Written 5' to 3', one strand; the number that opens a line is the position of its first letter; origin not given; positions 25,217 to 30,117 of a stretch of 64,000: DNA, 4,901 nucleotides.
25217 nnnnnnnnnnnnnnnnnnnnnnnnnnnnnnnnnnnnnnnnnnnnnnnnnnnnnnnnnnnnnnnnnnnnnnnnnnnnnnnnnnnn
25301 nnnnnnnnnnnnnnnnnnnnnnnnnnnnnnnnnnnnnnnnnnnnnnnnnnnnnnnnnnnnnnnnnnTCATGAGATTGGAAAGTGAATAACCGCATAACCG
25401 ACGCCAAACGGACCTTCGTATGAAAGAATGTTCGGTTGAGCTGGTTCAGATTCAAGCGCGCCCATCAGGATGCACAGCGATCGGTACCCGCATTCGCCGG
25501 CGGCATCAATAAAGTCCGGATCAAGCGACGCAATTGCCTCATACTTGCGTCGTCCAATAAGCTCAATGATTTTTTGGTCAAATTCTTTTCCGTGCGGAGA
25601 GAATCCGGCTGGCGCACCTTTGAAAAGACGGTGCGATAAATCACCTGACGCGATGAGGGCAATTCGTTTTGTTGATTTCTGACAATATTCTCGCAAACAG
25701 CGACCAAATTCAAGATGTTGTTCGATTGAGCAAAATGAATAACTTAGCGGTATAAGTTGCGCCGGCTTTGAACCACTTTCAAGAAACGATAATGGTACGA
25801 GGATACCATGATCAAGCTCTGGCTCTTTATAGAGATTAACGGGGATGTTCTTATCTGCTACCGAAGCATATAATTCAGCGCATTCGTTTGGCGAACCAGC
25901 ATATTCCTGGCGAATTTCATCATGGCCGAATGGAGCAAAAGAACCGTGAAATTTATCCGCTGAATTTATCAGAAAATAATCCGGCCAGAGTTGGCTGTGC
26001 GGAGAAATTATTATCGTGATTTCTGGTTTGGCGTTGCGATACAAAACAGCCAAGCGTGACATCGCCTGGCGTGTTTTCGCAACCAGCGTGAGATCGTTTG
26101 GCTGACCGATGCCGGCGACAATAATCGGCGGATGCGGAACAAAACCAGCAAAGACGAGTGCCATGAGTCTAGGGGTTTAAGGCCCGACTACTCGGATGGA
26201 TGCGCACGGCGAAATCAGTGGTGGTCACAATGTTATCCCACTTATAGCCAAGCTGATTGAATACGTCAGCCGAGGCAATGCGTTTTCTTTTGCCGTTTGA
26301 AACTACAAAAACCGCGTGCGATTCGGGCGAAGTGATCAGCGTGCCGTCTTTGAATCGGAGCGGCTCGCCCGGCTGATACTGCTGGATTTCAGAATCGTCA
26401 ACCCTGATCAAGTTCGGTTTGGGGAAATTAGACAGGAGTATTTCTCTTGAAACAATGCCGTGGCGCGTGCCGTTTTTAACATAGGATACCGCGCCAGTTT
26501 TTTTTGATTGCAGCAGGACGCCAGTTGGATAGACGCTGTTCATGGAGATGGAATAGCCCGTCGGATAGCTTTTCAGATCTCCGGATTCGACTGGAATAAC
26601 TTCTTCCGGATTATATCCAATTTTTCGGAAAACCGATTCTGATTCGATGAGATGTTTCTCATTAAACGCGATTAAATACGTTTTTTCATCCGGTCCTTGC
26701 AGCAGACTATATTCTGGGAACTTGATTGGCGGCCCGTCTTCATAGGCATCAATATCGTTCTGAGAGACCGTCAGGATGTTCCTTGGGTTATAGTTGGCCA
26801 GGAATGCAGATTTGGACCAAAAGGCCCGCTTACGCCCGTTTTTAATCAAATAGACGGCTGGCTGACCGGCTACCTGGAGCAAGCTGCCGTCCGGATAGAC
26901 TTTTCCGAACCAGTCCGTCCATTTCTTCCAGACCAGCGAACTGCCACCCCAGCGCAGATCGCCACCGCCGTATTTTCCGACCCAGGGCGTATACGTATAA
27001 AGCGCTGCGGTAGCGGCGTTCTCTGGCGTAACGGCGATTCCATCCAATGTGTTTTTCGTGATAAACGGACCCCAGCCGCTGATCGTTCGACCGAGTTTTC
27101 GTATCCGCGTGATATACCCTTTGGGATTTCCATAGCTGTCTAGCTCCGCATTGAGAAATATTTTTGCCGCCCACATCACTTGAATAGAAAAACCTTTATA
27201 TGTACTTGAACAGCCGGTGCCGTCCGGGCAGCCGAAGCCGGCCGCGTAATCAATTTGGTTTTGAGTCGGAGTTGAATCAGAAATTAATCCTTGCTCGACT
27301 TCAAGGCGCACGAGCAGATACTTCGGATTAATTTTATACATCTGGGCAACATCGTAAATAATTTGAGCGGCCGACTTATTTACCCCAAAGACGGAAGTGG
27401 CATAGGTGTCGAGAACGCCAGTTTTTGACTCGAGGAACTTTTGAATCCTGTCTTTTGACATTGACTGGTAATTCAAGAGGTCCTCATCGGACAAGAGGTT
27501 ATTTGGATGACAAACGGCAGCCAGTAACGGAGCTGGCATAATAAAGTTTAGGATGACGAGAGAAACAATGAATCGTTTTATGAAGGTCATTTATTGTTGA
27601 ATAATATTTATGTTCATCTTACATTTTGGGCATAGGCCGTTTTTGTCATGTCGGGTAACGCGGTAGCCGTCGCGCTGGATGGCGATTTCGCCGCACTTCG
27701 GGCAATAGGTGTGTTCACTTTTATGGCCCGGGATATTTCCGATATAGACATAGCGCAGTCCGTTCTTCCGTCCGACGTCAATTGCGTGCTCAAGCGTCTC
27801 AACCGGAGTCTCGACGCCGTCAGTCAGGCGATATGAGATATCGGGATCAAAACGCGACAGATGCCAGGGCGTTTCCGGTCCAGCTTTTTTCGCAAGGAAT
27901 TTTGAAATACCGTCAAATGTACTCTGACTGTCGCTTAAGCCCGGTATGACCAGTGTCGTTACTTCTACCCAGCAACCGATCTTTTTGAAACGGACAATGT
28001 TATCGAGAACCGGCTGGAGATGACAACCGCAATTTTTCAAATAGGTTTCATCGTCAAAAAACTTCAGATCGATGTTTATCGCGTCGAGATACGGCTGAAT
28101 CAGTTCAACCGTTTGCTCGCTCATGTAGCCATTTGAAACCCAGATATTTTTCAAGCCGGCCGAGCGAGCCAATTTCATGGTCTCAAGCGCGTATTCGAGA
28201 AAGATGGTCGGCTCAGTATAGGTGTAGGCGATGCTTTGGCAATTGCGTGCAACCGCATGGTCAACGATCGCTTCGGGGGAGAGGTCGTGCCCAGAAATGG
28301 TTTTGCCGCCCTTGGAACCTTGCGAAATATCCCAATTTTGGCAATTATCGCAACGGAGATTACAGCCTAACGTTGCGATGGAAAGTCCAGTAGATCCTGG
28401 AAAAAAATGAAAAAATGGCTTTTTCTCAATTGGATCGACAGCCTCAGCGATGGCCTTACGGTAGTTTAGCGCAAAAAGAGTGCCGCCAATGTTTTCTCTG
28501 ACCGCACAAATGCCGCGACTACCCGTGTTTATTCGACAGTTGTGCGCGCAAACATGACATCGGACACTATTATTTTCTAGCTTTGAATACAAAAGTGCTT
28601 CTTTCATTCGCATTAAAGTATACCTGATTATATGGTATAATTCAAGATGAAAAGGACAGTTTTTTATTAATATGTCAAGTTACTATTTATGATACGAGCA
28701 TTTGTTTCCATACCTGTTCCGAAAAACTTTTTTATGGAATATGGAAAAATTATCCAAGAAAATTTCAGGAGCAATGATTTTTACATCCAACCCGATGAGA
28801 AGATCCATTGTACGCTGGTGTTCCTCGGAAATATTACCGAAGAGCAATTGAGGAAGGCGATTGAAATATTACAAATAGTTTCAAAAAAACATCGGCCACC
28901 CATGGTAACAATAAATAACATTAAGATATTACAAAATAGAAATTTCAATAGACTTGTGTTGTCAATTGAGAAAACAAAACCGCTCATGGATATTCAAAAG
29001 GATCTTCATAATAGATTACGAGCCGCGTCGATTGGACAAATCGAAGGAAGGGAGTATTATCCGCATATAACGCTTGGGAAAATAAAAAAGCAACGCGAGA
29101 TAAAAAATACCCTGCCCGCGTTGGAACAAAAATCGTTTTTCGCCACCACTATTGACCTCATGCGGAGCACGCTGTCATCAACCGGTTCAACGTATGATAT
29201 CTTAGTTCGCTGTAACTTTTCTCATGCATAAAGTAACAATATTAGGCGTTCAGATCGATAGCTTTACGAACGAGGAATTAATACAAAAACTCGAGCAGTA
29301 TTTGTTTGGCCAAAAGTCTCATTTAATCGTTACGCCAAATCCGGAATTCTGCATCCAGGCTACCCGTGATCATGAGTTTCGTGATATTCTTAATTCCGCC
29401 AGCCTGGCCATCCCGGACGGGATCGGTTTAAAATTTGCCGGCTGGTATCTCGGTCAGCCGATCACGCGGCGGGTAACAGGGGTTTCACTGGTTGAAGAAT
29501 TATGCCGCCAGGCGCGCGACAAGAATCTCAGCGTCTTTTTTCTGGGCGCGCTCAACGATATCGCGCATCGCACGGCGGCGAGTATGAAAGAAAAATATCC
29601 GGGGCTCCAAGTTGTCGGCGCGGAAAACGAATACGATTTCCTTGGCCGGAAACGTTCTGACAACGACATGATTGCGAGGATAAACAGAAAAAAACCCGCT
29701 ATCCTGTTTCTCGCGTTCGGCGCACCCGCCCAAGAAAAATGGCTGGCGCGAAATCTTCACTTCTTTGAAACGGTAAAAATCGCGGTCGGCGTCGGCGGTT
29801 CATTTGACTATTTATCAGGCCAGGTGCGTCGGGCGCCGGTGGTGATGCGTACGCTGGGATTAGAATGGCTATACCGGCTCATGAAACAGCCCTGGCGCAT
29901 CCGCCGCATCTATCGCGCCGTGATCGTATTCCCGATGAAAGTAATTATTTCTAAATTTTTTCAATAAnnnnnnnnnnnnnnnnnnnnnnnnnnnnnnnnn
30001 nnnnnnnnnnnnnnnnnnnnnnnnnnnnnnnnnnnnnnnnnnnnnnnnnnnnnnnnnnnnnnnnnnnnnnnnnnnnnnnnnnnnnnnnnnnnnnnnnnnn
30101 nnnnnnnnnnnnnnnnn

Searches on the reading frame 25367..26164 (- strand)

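Call 57: search_protein_families(library=pfam, proteins=[window:25367-26164:-], max_evalue=0.0001)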
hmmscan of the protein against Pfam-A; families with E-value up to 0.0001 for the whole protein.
window:25367-26164:- (265 aa): 2 families
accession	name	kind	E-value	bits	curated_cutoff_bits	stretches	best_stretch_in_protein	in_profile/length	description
PF02900.23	LigB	-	1.8e-30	106.4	26.3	1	8-259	4-268/269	Catalytic LigB subunit of aromatic ring-opening dioxygenase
PF01875.22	Memo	-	1.7e-06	27.9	27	1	113-249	117-249/269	Memo-like protein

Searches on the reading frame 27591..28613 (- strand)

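Call 57: search_protein_families(library=pfam, proteins=[window:27591-28613:-], max_evalue=0.0001)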
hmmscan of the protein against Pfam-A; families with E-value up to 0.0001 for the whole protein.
window:27591-28613:- (340 aa): 2 families
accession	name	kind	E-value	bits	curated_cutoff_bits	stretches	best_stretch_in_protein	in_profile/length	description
PF04055.27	Radical_SAM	-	2.3e-19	70.6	29.5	1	80-229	3-157/166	Radical SAM superfamily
PF13353.11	Fer4_12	-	1.6e-05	25.7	22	1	81-181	12-113/137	4Fe-4S single cluster domain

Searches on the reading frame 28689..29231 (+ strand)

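Call 57: search_protein_families(library=pfam, proteins=[window:28689-29231:+], max_evalue=0.0001)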
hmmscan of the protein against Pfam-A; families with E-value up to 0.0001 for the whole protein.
window:28689-29231:+ (180 aa): 3 families
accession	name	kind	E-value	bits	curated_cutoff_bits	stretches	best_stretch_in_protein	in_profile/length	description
PF02834.22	LigT_PEase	-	8.8e-13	48.7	23.3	1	22-87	18-82/87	LigT like Phosphoesterase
PF10469.15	AKAP7_NLS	-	4.3e-09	37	24.4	1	19-152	23-165/208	AKAP7 2'5' RNA ligase-like domain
PF13563.12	2_5_RNA_ligase2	-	2.8e-07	31.1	27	1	29-151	16-136/152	2'-5' RNA ligase superfamily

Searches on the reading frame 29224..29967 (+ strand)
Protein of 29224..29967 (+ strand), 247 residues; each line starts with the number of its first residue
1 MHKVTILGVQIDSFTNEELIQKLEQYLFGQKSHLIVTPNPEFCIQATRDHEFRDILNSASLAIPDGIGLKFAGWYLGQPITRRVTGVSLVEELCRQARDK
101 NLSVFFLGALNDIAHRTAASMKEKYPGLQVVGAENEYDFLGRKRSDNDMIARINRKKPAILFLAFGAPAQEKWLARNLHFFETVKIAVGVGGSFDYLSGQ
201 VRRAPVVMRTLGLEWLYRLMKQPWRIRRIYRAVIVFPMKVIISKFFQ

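Call 57: search_protein_families(library=pfam, proteins=[window:29224-29967:+], max_evalue=0.0001)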
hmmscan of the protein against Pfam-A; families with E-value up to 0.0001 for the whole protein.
window:29224-29967:+ (247 aa): 1 family
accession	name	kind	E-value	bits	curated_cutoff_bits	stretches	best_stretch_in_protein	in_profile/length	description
PF03808.19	Glyco_tran_WecG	-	5.7e-56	189.4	27.4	1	59-230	1-168/168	Glycosyl transferase WecG/TagA/CpsF family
